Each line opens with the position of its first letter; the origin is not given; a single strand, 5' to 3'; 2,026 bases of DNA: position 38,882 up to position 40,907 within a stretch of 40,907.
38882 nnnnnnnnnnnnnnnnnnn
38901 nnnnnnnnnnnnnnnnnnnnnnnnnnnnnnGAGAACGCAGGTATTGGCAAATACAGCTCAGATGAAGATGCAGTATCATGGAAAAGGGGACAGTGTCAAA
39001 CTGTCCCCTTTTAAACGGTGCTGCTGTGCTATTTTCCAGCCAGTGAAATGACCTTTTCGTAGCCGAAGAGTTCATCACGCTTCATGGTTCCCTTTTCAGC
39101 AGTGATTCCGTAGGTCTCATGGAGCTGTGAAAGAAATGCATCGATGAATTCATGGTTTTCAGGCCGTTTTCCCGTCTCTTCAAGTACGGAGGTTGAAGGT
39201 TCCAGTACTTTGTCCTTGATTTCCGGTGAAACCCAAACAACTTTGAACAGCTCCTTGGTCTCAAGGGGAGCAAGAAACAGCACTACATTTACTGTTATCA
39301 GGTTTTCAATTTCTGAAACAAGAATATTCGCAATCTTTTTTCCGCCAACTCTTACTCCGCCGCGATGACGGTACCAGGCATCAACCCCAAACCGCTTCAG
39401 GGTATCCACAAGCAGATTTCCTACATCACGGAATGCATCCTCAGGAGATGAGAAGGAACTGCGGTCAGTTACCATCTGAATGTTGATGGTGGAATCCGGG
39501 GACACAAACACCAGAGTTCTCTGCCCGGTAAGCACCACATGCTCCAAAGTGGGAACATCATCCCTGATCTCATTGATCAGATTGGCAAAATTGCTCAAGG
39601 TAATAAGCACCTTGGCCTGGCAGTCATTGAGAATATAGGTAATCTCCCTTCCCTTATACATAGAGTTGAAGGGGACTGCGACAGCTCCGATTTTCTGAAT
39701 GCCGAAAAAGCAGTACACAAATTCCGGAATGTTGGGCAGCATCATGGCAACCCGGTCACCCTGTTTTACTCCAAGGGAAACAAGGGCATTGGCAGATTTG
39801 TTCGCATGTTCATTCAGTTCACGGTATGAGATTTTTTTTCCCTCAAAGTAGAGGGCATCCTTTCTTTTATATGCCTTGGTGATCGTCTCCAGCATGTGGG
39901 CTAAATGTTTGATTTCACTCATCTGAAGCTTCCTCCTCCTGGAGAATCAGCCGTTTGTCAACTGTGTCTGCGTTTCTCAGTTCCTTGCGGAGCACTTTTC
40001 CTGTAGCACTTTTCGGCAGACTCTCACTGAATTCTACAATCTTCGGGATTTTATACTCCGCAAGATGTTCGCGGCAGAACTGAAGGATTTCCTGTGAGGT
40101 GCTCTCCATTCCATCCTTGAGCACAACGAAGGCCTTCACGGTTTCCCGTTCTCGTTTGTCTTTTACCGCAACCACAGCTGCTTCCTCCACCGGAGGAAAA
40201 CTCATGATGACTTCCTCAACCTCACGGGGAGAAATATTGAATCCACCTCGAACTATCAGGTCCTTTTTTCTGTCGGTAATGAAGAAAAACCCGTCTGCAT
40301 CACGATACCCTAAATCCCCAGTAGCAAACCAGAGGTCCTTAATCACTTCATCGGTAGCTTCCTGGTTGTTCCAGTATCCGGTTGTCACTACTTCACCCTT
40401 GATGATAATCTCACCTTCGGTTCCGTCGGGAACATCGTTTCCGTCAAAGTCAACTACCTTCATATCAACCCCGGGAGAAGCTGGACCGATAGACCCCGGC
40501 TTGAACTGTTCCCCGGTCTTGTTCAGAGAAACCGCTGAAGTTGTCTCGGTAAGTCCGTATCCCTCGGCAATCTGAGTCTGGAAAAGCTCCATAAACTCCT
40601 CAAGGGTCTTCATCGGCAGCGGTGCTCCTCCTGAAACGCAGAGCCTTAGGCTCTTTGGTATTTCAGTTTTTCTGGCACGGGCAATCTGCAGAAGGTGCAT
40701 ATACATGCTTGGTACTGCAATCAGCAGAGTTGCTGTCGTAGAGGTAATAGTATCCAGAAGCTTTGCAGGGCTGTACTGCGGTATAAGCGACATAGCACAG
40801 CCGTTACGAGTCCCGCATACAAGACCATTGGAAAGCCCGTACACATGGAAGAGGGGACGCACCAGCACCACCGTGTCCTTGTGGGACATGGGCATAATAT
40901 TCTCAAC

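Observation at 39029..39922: Translationally coupled hybrid ORF: an acyl-CoA synthetase N-terminus is fused to a lipoate/biotin-protein-ligase-like C-terminal half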

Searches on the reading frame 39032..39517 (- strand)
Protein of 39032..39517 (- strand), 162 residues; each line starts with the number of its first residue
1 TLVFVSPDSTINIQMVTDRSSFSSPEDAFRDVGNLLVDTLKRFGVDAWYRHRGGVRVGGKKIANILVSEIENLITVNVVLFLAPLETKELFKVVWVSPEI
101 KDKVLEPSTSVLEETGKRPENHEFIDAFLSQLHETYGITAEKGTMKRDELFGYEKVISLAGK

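Call 25: search_solved_structures(query=window:39032-39517:-, max_evalue=10, show_alignments=3)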
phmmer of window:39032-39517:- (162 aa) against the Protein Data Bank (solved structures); distinct sequences matched with E-value up to 10: 1.
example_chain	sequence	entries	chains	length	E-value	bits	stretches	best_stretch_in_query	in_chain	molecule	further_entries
3zl8_A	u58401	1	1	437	1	12.3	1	114-157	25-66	UDP-N-ACETYLMURAMOYL-TRIPEPTIDE--D-ALANYL-D-ALANINE LIGASE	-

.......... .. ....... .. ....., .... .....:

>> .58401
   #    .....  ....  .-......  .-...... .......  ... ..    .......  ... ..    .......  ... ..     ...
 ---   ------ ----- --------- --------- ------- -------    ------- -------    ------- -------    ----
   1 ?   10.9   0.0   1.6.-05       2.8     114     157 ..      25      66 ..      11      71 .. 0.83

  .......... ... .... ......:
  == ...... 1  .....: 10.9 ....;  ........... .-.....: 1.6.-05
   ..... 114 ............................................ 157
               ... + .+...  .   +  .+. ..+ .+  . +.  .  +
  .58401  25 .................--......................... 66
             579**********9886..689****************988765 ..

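Call 27: search_protein_representatives(protein=window:39032-39517:-)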
Query: 162 residues. Proteins with E-value up to 0.001 (for the whole library): 26; up to 1e-10: 16; up to 1e-30: 3. The best 26 are listed.
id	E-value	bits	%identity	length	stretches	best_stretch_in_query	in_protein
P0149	5.4e-36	139.9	42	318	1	1-161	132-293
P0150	2.5e-34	134.5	42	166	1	3-161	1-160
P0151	2.8e-31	124.5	48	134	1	33-160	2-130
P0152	8.4e-27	110.0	42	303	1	5-159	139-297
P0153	1.6e-25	105.9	37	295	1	2-161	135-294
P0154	8.6e-24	100.2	46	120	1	46-160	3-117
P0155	4.4e-22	94.7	57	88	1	76-161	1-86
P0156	3.4e-20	88.6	40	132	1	33-159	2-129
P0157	9.0e-20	87.2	52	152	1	73-160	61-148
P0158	1.8e-17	79.7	45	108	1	58-160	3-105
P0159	4.1e-16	75.3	49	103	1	47-120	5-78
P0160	1.6e-15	73.4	35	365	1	3-150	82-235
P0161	3.2e-12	62.7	38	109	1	57-157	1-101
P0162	5.8e-12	61.8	37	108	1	55-155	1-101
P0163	1.3e-11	60.7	38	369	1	4-140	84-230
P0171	2.9e-05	40.1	28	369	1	15-151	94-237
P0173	1.4e-04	37.8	29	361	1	4-153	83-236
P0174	2.7e-04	36.9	31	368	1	3-151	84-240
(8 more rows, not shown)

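Call 29: search_protein_families(library=pfam, proteins=[P0160, P0163, P0171, P0173, P0174], max_evalue=0.1)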
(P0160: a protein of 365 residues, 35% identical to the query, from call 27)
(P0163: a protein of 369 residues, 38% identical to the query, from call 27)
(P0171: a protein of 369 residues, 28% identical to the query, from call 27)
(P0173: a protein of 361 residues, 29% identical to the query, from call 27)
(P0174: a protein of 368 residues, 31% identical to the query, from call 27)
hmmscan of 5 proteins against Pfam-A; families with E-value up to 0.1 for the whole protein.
P0160 (365 aa): 3 families
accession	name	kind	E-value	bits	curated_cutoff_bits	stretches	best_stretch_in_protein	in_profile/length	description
PF21948.1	LplA-B_cat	-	3.6e-26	92.8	27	1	34-218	21-200/200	Lipoyl protein ligase A/B catalytic domain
PF03099.24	BPL_LplA_LipB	-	0.0003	21.1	21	1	60-160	16-128/133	Biotin/lipoate A/B protein ligase family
PF10437.14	Lip_prot_lig_C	-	0.05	14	24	0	293-337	25-66/85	Bacterial lipoate protein ligase C-terminus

P0163 (369 aa): 2 families
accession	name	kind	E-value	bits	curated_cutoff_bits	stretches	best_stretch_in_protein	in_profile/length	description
PF21948.1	LplA-B_cat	-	2e-20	74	27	1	33-222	20-199/200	Lipoyl protein ligase A/B catalytic domain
PF10437.14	Lip_prot_lig_C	-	0.00094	19.5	24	1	288-356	20-83/85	Bacterial lipoate protein ligase C-terminus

P0171 (369 aa): 2 families
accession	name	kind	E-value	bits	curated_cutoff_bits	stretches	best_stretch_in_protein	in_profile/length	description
PF21948.1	LplA-B_cat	-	2.7e-26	93.2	27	1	31-218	16-199/200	Lipoyl protein ligase A/B catalytic domain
PF07205.16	DUF1413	-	0.087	13.5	25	0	207-231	27-51/69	Domain of unknown function (DUF1413)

P0173 (361 aa): 2 families
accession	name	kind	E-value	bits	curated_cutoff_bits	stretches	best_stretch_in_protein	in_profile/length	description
PF21948.1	LplA-B_cat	-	7.3e-18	65.7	27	1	14-215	3-199/200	Lipoyl protein ligase A/B catalytic domain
PF10437.14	Lip_prot_lig_C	-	0.00078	19.8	24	1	279-349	18-82/85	Bacterial lipoate protein ligase C-terminus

P0174 (368 aa): 2 families
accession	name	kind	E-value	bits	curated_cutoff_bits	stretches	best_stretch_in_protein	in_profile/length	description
PF21948.1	LplA-B_cat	-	3e-12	47.4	27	1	25-219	12-197/200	Lipoyl protein ligase A/B catalytic domain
PF10437.14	Lip_prot_lig_C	-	0.016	15.6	24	1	293-340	25-72/85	Bacterial lipoate protein ligase C-terminus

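Call 30: search_protein_families(library=ncbifam, proteins=[P0160, P0163, P0171, P0173, P0174], max_evalue=0.1)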
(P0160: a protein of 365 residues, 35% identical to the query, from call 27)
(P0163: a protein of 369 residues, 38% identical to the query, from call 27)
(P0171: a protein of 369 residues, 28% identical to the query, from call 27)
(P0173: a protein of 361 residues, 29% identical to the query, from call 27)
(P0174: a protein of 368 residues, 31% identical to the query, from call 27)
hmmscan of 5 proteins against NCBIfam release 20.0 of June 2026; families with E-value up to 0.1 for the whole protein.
P0160 (365 aa): 7 families
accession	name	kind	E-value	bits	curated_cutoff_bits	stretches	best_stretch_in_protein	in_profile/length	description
NF053750.1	LplA_large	exception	9.4e-21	74.3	480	1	32-240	27-233/248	lipoate-protein ligase large subunit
NF053751.1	LplAB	exception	6e-20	71.5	550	2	35-240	130-337/348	lipoate-protein ligase LplAB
TIGR00545.2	lipoyltrans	equivalog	4.1e-18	65.4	280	1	37-338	30-309/328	lipoate--protein ligase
NF053790.1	LplA_LipA_fuse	exception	2.5e-13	49.5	800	1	46-328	42-297/606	bifunctional lipoate--protein ligase/lipoyl synthase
NF053749.1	LplB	equivalog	1.4e-09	38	65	1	284-361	10-85/86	lipoate-protein ligase small subunit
NF004607.0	PRK05935.1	equivalog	0.026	14.3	219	1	108-150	75-117/190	biotin--protein ligase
NF008848.0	PRK11886.1-3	equivalog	0.058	12.4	362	1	111-145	153-187/319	bifunctional biotin--[acetyl-CoA-carboxylase] ligase/biotin operon repressor BirA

P0163 (369 aa): 8 families
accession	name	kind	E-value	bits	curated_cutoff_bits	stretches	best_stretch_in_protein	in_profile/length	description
NF053751.1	LplAB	exception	5.3e-26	91.4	550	2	36-231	131-323/348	lipoate-protein ligase LplAB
TIGR00545.2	lipoyltrans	equivalog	5.1e-21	75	280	1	45-358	38-327/328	lipoate--protein ligase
NF053750.1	LplA_large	exception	1e-16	61.1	480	1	44-228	39-218/248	lipoate-protein ligase large subunit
NF053749.1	LplB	equivalog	2.5e-16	59.6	65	1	279-362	3-86/86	lipoate-protein ligase small subunit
NF053790.1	LplA_LipA_fuse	exception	1.1e-13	50.7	800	1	48-337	44-305/606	bifunctional lipoate--protein ligase/lipoyl synthase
NF005413.0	PRK06986.1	subfamily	0.0022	17.9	201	1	188-234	96-142/241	RNA polymerase sigma factor FliA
TIGR02479.1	FliA_WhiG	subfamily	0.025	14.3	189.6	1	188-233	79-124/224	FliA/WhiG family RNA polymerase sigma factor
NF053565.1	Gins23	equivalog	0.051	13.4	120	0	300-340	72-112/159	DNA replication protein Gins23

P0171 (369 aa): 6 families
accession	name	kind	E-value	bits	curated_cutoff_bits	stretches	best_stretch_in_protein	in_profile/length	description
NF053751.1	LplAB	exception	1e-24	87.2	550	2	31-253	126-345/348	lipoate-protein ligase LplAB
TIGR00545.2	lipoyltrans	equivalog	1.5e-24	86.6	280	1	37-333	29-307/328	lipoate--protein ligase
NF053750.1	LplA_large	exception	2.3e-18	66.5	480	1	28-253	22-246/248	lipoate-protein ligase large subunit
NF053790.1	LplA_LipA_fuse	exception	8.4e-16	57.6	800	1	45-321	40-293/606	bifunctional lipoate--protein ligase/lipoyl synthase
NF053749.1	LplB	equivalog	1.6e-09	37.8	65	1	277-358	7-85/86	lipoate-protein ligase small subunit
NF006294.0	PRK08477.1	equivalog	0.097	12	179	0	92-191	60-159/214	biotin--[acetyl-CoA-carboxylase] ligase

P0173 (361 aa): 5 families
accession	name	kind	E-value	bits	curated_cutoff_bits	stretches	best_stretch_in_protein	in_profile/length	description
TIGR00545.2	lipoyltrans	equivalog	3e-17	62.6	280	1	34-333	30-310/328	lipoate--protein ligase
NF053751.1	LplAB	exception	2.9e-16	59.4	550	2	29-241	126-335/348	lipoate-protein ligase LplAB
NF053790.1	LplA_LipA_fuse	exception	3.1e-14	52.5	800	1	38-330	37-304/606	bifunctional lipoate--protein ligase/lipoyl synthase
NF053750.1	LplA_large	exception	9.5e-14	51.4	480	1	22-237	19-232/248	lipoate-protein ligase large subunit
NF053749.1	LplB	equivalog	3.7e-08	33.4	65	1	271-355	2-85/86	lipoate-protein ligase small subunit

P0174 (368 aa): 5 families
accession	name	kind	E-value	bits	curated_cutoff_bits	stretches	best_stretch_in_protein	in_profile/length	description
NF053750.1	LplA_large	exception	1.7e-17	63.7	480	1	7-245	2-234/248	lipoate-protein ligase large subunit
NF053751.1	LplAB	exception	1.7e-16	60.2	550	2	25-253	120-342/348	lipoate-protein ligase LplAB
TIGR00545.2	lipoyltrans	equivalog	3.6e-11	42.6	280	1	38-335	31-309/328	lipoate--protein ligase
NF053790.1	LplA_LipA_fuse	exception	4.9e-08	32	800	1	44-328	40-297/606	bifunctional lipoate--protein ligase/lipoyl synthase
NF053749.1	LplB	equivalog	2.6e-07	30.7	65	1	278-358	5-82/86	lipoate-protein ligase small subunit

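Call 45: find_homologous_proteins(query=P0160)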
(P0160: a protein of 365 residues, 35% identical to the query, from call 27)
Query P0160 (365 aa): 16 proteins with E <= 0.001 among 4825 candidates.
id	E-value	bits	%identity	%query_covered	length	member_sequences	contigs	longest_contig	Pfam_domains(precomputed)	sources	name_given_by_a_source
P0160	7.5e-243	823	100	100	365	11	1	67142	PF21948.2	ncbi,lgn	-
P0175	2.2e-206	703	82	100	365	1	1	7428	PF21948.2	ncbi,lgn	-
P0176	1.6e-205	700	82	100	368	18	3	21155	PF21948.2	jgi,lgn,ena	-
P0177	9.6e-203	691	82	100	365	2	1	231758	PF21948.2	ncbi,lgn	ncbi:MAG: biotin/lipoate A/B protein ligase family protein [Candidatus Lokiarchaeia archaeon]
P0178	4.9e-202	689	81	99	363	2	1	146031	PF21948.2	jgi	-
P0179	1.8e-201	687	82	100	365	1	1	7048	PF21948.2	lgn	-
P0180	5.9e-201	685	82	100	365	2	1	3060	PF21948.2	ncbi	-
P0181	9.1e-200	681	81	100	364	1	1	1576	PF21948.2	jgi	jgi:lipoate-protein ligase A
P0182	1.1e-198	678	80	99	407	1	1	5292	PF21948.2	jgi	jgi:lipoate-protein ligase A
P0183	6.9e-197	672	79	100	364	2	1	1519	PF21948.2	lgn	-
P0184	4.0e-194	663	78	100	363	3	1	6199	PF21948.2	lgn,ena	-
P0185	2.5e-93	331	45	100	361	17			PF21948.2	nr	nr:biotin/lipoate A/B protein ligase family protein [Candidatus Freyarchaeota archaeon]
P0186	4.2e-93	330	44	99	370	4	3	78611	PF21948.2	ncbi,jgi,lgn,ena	-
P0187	4.9e-86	307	42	100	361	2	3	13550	PF21948.2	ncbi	ncbi:MAG: lipoate--protein ligase family protein [Candidatus Freyarchaeota archaeon]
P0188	2.3e-16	78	26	99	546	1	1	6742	PF21948.2,PF01976.24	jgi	jgi:lipoate-protein ligase A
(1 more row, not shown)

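Call 46: find_encoding_contigs(protein=P0177, flank=6000, max_places=2)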
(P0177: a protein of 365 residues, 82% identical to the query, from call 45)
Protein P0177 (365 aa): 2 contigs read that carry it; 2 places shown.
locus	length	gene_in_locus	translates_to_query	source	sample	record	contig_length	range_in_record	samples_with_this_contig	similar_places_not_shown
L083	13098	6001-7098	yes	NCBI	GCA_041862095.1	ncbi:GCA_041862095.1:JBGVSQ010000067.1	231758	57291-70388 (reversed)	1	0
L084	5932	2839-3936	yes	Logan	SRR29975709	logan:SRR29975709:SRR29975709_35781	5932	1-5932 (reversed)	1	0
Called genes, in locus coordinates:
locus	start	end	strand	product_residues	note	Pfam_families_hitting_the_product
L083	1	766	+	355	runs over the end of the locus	PF08240:ADH_N, PF16912:Glu_dehyd_C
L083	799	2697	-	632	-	PF00654:Voltage_CLC, PF00571:CBS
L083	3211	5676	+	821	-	PF02129:Peptidase_S15, PF00326:Peptidase_S9 (weak), PF08530:PepX_C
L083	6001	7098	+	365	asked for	PF21948:LplA-B_cat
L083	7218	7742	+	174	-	PF19638:DUF6141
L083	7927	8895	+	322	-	PF00478:IMPDH, PF03060:NMO, PF00977:His_biosynth (faint)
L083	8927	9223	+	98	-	PF21476:PF0610-like_N, PF23470:Zn_ribbon_PF0610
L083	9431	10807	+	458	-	PF02629:CoA_binding, PF13380:CoA_binding_2, PF13607:Succ_CoA_lig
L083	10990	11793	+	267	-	-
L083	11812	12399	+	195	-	-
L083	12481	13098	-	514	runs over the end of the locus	PF09861:Lar_N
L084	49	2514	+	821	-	PF02129:Peptidase_S15, PF00326:Peptidase_S9 (weak), PF08530:PepX_C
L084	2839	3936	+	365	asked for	PF21948:LplA-B_cat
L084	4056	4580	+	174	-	PF19638:DUF6141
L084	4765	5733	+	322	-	PF00478:IMPDH, PF03060:NMO, PF00977:His_biosynth (faint)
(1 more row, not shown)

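Call 47: find_encoding_contigs(protein=P0186, flank=6000, max_places=2)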
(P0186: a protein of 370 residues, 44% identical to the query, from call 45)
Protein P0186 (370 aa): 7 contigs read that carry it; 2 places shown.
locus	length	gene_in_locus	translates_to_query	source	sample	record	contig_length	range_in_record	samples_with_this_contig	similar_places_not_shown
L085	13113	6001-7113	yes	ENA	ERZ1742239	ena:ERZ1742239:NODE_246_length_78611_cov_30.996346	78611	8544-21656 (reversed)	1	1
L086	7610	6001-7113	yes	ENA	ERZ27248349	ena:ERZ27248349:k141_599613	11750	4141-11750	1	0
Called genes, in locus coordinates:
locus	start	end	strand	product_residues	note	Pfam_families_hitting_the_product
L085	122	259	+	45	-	-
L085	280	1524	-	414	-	PF00501:AMP-binding, PF14535:AMP-binding_C_2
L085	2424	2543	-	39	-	-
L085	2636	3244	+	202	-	-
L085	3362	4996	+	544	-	PF00118:Cpn60_TCP1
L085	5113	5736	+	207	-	-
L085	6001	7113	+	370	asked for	PF21948:LplA-B_cat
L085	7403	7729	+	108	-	-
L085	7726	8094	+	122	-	PF05168:HEPN (weak)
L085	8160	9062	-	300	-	PF00701:DHDPS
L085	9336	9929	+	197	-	PF01558:POR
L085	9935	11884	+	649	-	PF01855:POR_N, PF12838:Fer4_7 (faint), PF02775:TPP_enzyme_C, PF13237:Fer4_10 (weak), PF14697:Fer4_21 (weak), PF00037:Fer4 (weak)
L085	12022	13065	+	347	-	PF00850:Hist_deacetyl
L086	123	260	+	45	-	-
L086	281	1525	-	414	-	PF00501:AMP-binding, PF14535:AMP-binding_C_2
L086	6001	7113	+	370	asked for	PF21948:LplA-B_cat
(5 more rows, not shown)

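Call 59: search_solved_structures(query=P0160, max_evalue=0.01, show_alignments=3)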
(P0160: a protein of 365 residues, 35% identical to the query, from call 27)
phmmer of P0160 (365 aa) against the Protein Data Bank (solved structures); distinct sequences matched with E-value up to 0.01: 8.
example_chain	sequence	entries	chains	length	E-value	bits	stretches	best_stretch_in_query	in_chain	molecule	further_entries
6jom_A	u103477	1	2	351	1.8e-13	53.4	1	46-324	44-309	Lipoate--protein ligase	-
5iby_A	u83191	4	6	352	1.5e-08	37.2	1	37-225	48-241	Lipoate--protein ligase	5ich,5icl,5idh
5ij6_A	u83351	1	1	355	2.4e-08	36.6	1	46-327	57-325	Lipoate--protein ligase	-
8cri_A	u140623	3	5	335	5.6e-08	35.3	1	38-306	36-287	lipoate--protein ligase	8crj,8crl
1vqz_A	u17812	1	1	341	1.8e-07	33.7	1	38-328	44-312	lipoate-protein ligase, putative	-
2ars_A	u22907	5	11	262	7.4e-07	31.7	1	47-244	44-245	Lipoate-protein ligase A | PUTATIVE LIPOATE PROTEIN LIGASE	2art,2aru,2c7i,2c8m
3r07_A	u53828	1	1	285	8.4e-07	31.5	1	47-244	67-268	Lipoate-protein ligase A subunit 1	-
3r07_C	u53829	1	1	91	3.9e-05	26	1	273-358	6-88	Putative lipoate-protein ligase A subunit 2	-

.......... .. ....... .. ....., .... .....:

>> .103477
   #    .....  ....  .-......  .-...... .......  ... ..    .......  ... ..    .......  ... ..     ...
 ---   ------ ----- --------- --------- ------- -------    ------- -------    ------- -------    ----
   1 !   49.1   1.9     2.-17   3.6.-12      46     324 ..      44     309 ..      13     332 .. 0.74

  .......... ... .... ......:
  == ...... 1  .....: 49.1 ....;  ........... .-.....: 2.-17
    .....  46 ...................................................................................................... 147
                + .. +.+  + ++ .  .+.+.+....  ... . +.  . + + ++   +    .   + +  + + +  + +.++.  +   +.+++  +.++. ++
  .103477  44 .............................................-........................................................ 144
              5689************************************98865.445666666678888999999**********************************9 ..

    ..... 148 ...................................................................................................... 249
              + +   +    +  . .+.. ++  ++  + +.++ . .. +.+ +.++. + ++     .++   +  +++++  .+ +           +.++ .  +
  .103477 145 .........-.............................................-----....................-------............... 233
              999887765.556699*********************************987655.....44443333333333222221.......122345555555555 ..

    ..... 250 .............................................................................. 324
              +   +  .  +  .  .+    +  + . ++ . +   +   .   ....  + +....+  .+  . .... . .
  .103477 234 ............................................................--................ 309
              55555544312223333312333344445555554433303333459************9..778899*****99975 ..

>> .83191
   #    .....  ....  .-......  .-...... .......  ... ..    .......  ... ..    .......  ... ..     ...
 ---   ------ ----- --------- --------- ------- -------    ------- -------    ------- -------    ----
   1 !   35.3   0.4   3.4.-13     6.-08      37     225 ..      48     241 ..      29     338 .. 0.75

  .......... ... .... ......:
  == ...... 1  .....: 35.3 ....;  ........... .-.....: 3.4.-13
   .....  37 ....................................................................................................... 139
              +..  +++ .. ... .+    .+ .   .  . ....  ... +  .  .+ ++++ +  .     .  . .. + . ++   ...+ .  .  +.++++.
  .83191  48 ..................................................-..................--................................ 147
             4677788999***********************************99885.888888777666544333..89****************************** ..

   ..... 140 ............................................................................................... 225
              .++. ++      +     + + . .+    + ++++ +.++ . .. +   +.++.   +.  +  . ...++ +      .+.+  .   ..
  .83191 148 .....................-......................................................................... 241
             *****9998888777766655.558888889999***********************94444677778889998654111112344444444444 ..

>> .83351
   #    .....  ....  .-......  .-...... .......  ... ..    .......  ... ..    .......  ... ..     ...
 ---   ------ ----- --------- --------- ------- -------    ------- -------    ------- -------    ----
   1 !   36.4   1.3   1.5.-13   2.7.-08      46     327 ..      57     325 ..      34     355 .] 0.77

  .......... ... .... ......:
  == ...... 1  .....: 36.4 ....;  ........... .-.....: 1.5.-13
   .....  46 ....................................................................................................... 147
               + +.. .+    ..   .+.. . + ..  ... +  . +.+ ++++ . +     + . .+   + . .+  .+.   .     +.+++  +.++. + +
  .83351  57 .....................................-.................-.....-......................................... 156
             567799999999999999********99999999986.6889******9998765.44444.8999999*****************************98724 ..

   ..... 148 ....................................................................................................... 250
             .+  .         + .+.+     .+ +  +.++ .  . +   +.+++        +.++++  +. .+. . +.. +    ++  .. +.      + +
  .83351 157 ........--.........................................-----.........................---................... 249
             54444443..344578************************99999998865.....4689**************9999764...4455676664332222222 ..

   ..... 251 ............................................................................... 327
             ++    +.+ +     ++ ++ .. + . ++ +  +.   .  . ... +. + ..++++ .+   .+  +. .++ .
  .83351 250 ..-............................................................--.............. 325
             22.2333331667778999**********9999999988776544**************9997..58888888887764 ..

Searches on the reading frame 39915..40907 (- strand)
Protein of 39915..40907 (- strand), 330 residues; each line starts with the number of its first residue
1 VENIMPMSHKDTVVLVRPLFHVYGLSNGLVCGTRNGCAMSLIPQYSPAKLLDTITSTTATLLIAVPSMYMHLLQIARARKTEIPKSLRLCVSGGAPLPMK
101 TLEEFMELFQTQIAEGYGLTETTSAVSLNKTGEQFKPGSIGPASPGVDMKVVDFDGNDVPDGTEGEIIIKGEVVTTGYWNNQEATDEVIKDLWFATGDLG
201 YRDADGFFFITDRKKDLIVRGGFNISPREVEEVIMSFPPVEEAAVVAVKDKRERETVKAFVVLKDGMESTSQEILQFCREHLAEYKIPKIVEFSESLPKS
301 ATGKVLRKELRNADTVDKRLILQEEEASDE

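Call 3: search_protein_families(library=pfam, proteins=[window:39915-40907:-], max_evalue=1)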
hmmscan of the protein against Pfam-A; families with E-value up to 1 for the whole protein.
window:39915-40907:- (330 aa): 5 families
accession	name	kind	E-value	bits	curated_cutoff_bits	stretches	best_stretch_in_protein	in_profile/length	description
PF00501.34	AMP-binding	-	7.1e-42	144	29.9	1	6-179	201-384/384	AMP-binding enzyme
PF13193.12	AMP-binding_C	-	9.4e-21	75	24.5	1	229-304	1-76/76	AMP-binding enzyme C-terminal domain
PF14535.12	AMP-binding_C_2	-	0.0051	17.5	25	1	222-309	1-86/96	AMP-binding enzyme C-terminal domain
PF02177.21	APP_N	-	0.096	13.5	22.1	1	269-304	34-69/100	Amyloid A4 N-terminal heparin-binding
PF24107.1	DUF7382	-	0.35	11.2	27.4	1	140-171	15-43/65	Domain of unknown function (DUF7382)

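Call 4: search_protein_families(library=ncbifam, proteins=[window:39915-40907:-], max_evalue=1)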
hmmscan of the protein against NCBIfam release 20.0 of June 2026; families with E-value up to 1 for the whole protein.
window:39915-40907:- (330 aa): 111 families (the best 25 are shown)
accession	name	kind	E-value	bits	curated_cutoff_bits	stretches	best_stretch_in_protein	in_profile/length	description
NF004837.0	PRK06187.1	subfamily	5.6e-97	325.2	476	1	3-313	206-521/531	long-chain-fatty-acid--CoA ligase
NF004114.0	PRK05605.1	equivalog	6.9e-81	272.3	766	1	9-312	263-567/575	long-chain-fatty-acid--CoA ligase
NF005220.0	PRK06710.1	equivalog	8.1e-77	258.6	1116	1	11-313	250-552/563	long-chain-fatty-acid--CoA ligase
NF006181.0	PRK08314.1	subfamily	5.1e-76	256.1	705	1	10-316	245-556/563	long-chain-fatty-acid--CoA ligase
NF006182.0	PRK08316.1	subfamily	1.8e-75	254.4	663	1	7-313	209-516/523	fatty acyl-CoA synthetase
NF006523.0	PRK08974.1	equivalog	9.1e-73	245.2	884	1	8-315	248-554/561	long-chain-fatty-acid--CoA ligase FadD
NF005463.0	PRK07059.1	subfamily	5.6e-72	242.9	869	1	12-313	254-555/557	long-chain-fatty-acid--CoA ligase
NF005702.0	PRK07514.1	subfamily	1.1e-70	238.5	558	1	7-313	195-499/506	malonyl-CoA synthase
NF002966.0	PRK03640.1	equivalog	5.4e-70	236.3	556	1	7-313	179-479/483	o-succinylbenzoate--CoA ligase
NF005714.0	PRK07529.1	subfamily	7.9e-69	232.6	632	1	8-317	257-579/640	acyl-CoA synthetase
NF005307.0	PRK06839.1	equivalog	2.4e-68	231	748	1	7-313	187-492/496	o-succinylbenzoate--CoA ligase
NF052269.1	Staph_lig_FadD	equivalog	7e-68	229.2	650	1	7-312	188-491/499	long-chain-fatty-acid--CoA ligase FadD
NF004511.1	PRK05852.1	equivalog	8.1e-68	229.3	650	1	7-311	193-501/505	FadD7 family fatty acid--CoA ligase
NF005801.1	PRK07656.1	equivalog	2.6e-66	224.3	657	1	7-311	202-500/500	FadD3 family acyl-CoA ligase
NF004229.0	PRK05677.1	subfamily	3e-66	224.1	879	1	11-315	252-556/563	long-chain-fatty-acid--CoA ligase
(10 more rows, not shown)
